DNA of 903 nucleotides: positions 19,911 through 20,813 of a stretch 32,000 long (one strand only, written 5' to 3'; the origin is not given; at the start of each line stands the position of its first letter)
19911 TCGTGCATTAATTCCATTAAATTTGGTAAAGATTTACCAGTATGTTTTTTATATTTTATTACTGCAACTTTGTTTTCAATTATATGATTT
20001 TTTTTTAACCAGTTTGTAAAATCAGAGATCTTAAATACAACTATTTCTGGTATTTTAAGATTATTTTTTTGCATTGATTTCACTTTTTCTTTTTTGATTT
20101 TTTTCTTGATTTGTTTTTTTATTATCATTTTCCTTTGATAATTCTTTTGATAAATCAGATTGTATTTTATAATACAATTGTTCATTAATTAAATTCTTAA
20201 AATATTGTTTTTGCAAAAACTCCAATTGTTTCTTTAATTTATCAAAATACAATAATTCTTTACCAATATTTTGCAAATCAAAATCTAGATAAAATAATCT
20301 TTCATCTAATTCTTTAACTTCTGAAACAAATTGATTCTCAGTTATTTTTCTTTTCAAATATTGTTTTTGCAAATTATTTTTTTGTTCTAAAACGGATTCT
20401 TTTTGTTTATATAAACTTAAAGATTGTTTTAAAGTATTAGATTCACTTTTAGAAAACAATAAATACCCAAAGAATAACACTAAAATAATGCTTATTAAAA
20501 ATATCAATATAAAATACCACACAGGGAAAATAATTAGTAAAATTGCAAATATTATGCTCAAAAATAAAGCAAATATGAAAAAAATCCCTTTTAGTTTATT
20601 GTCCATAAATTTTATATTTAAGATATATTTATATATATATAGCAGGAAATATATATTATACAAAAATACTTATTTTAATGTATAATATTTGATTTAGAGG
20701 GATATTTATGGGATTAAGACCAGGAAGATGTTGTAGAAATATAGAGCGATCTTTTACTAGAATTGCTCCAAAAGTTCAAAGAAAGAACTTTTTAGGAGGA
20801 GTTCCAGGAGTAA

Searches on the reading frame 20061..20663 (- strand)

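Call 43: search_protein_families(library=pfam, proteins=[window:20061-20663:-], max_evalue=0.001)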
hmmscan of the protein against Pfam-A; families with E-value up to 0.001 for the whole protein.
window:20061-20663:- (200 aa): 0 families

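Call 64: search_protein_families(library=ncbifam, proteins=[window:20061-20663:-], max_evalue=1)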
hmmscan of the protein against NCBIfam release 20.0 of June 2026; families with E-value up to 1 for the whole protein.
window:20061-20663:- (200 aa): 1 family
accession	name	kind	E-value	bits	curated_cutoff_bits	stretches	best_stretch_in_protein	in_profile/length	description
NF008053.0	PRK10787.1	equivalog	0.29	9.1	891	1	102-195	172-264/784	endopeptidase La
